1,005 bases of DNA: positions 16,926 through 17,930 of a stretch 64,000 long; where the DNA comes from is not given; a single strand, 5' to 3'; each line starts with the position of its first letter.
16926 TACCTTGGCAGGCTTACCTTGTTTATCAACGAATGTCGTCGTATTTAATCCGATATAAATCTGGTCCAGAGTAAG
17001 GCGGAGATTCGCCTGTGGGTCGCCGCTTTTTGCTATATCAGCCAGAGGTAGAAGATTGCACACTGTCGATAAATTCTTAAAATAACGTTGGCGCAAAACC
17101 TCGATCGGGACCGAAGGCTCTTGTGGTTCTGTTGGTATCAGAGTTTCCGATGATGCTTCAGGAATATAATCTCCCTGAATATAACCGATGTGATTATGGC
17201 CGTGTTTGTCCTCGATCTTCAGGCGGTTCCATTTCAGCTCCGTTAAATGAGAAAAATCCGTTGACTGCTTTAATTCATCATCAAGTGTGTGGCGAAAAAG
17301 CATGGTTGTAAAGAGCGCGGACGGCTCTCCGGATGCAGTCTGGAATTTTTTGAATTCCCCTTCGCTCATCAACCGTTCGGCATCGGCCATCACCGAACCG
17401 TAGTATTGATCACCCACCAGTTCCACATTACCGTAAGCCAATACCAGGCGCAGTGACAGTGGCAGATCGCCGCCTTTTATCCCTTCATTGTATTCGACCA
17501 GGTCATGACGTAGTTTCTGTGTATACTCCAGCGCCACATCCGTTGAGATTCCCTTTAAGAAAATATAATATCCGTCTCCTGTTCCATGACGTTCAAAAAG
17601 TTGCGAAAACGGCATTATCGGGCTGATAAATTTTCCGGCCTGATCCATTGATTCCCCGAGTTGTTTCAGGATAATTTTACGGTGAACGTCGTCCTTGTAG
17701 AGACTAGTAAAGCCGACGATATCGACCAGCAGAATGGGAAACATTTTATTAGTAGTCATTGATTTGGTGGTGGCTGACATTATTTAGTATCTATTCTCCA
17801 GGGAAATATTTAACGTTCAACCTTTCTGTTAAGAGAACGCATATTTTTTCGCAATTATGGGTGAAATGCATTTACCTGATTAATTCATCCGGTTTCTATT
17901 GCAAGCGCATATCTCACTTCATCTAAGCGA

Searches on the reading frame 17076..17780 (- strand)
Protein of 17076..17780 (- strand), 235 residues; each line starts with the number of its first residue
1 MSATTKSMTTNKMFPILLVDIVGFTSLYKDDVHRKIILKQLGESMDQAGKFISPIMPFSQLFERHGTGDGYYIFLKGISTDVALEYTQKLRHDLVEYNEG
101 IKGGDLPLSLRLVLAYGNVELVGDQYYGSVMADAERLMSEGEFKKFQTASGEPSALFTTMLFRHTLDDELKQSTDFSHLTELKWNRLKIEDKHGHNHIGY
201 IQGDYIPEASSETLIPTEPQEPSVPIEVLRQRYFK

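Call 78: search_solved_structures(query=A5, max_evalue=10, show_alignments=2)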
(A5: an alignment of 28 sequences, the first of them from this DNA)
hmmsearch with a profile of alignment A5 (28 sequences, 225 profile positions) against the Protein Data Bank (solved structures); distinct sequences matched with E-value up to 10: 26.
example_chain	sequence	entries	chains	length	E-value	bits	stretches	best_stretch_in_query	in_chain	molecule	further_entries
3mr7_A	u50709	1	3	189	6.7e-08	35.2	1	6-130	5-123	Adenylate/guanylate cyclase/hydrolase, alpha/beta fold family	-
4wp8_A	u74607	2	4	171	0.013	17.9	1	37-132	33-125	Ma1120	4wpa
4wp9_A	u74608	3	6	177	0.014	17.8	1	37-132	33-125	Ma1120 | Cyclase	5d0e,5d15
4wp3_A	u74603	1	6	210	0.021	17.2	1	37-132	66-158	Ma1120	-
1azs_A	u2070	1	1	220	0.069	15.5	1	5-43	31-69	VC1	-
1cjk_A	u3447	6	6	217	0.069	15.5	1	5-43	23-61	ADENYLATE CYCLASE, TYPE V | TYPE V ADENYLYL CYCLASE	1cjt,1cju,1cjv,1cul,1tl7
1cs4_A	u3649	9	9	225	0.071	15.5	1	5-43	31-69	TYPE V ADENYLATE CYCLASE | Adenylate cyclase, type V | Adenylate cyclase type 5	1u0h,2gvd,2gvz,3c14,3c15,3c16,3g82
8sl3_A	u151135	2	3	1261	0.083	15.2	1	5-41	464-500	Adenylate cyclase type 5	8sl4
5d0g_A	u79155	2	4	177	0.19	14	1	37-131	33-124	Cyclase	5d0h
8buz_A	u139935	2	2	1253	0.22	13.8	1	5-45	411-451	Adenylate cyclase type 8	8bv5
7pl7_A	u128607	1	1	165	0.23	13.8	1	132-211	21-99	OTU domain-containing protein 2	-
3et6_A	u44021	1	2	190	0.23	13.8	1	5-107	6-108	Soluble guanylyl cyclase beta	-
3r5g_A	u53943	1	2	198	0.32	13.3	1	5-56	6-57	CyaB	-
2w01_A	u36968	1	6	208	0.4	13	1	6-111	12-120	ADENYLATE CYCLASE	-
5jwf_A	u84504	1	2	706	0.43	12.9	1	88-157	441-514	Asp/Glu-specific dipeptidyl-peptidase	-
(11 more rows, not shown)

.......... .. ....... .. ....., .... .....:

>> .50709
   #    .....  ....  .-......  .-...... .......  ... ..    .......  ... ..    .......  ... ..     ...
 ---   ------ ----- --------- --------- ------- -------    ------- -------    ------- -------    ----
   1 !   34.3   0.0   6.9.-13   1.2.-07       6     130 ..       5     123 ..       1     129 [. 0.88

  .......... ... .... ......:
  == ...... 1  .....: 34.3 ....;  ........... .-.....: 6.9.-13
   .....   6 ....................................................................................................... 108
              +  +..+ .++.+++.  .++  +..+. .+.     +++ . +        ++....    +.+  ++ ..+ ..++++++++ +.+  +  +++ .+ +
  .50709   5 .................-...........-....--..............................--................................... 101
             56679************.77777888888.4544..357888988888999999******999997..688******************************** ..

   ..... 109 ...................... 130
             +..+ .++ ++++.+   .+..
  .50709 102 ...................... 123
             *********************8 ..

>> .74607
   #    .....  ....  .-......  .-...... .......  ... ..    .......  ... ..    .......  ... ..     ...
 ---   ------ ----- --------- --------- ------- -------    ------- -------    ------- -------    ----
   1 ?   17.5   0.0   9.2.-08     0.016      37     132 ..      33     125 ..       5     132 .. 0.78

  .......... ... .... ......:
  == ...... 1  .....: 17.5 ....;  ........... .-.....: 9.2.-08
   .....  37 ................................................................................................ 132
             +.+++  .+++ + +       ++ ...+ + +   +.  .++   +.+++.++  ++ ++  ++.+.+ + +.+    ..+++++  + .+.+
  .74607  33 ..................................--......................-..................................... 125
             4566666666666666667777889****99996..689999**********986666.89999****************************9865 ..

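Call 80: predict_structure(alignment_id=A5)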
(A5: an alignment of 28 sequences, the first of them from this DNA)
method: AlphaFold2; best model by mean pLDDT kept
length: 235 residues; sequences in the alignment: 28
mean_pLDDT: 90.8   pTM: 0.83
mean pLDDT of the five models: 90.8, 90.2, 90.0, 89.2, 88.9
residues with pLDDT >= 90: 190; 70-90: 20; 50-70: 24; < 50: 1
segments of 3 or more residues with pLDDT < 50: none
pLDDT, mean of each block of 10 residues (from residue 1): 57 95 97 97 98 97 96 97 98 98 96 98 95 96 93 97 98 96 94 92 79 66 70 70
secondary structure, 60 per line:
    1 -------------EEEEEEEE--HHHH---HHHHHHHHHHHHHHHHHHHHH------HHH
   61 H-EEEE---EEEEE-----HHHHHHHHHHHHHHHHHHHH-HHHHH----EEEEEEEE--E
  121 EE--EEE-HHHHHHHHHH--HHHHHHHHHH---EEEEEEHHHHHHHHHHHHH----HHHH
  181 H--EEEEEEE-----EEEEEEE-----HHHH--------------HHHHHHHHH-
elements in order: E14-21 H24-27 H31-51 H58-61 E63-66 E70-74 H80-99 H101-105 E110-117 E120-122 E125-127 H129-138 H141-150 E154-159 H160-172 H177-181 E184-190 E196-202 H208-211 H226-234

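Call 82: fold_search(model_id=the predicted structure, library=pdb)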
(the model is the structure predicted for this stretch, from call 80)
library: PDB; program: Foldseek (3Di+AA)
matches with E <= 10: 668; with E <= 0.001: 106
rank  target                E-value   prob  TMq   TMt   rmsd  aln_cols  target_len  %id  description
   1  5o5l_A                8.4e-08  1.00  0.50  0.52   4.9       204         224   14  X-ray structure of a bacterial adenylyl cyclase soluble domain, solved at cryogenic temperature (released 2017-11-01)
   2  4wp8_A                1.1e-07  1.00  0.55  0.77   3.2       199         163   13  Crystal structure of Adenylyl cyclase Ma1120 from Mycobacterium Avium in complex with 2'5'-DD-3'-ATP and Manganese ion (released 2015-09-02)
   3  4wp8_B                1.6e-07  1.00  0.58  0.79   3.0       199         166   13  Crystal structure of Adenylyl cyclase Ma1120 from Mycobacterium Avium in complex with 2'5'-DD-3'-ATP and Manganese ion (released 2015-09-02)
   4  5d0h_A                1.9e-07  1.00  0.54  0.76   3.6       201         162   14  Crystal Structure of triple mutant (KDA to EGY) of an adenylyl cyclase Ma1120 from Mycobacterium avium in complex with (released 2016-08-10)
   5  3c16_B                2.9e-07  1.00  0.51  0.62   5.0       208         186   16  Complex of GS-Alpha with the Catalytic Domains of Mammalian Adenylyl Cyclase: Complex with Adenosine-5'-Triphosphate a (released 2009-02-03)
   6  5o5k_A                3.1e-07  1.00  0.51  0.54   4.6       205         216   14  X-ray structure of a bacterial adenylyl cyclase soluble domain (released 2017-11-01)
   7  1azs_B                3.9e-07  1.00  0.51  0.61   5.0       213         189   14  COMPLEX OF GS-ALPHA WITH THE CATALYTIC DOMAINS OF MAMMALIAN ADENYLYL CYCLASE (released 1998-02-25)
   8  5d0g_A                4.2e-07  1.00  0.56  0.78   3.3       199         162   14  Crystal structure of triple mutant (KDA to EGY) of adenylyl cyclase Ma1120 from Mycobacterium avium in complex with GT (released 2016-08-10)
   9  4wpa_B                5.0e-07  1.00  0.54  0.77   3.8       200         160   13  Crystal structure of Adenylyl cyclase Ma1120 from Mycobacterium Avium bound to Pyrophosphate and Calcium (released 2015-09-02)
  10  5d0h_B                7.1e-07  1.00  0.56  0.79   3.2       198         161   14  Crystal Structure of triple mutant (KDA to EGY) of an adenylyl cyclase Ma1120 from Mycobacterium avium in complex with (released 2016-08-10)
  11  5d0e_B                7.1e-07  1.00  0.56  0.77   3.7       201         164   14  Crystal Structure of an adenylyl cyclase Ma1120-Cat in complex with GTP and calcium from Mycobacterium avium (released 2016-08-10)
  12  8hbe_A                7.6e-07  1.00  0.48  0.24   5.6       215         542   16  Structure of human soluble guanylate cyclase in the inactive state at 3.1 angstrom (released 2023-04-19)
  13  4wpa_A                9.6e-07  1.00  0.53  0.76   3.4       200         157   14  Crystal structure of Adenylyl cyclase Ma1120 from Mycobacterium Avium bound to Pyrophosphate and Calcium (released 2015-09-02)
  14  5d15_A                1.0e-06  1.00  0.56  0.78   3.3       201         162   13  Crystal structure of an adenylyl cyclase Ma1120 from Mycobacterium avium in complex with ATP and calcium ion (released 2016-08-10)
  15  5d0e_A                1.0e-06  1.00  0.56  0.78   3.4       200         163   14  Crystal Structure of an adenylyl cyclase Ma1120-Cat in complex with GTP and calcium from Mycobacterium avium (released 2016-08-10)
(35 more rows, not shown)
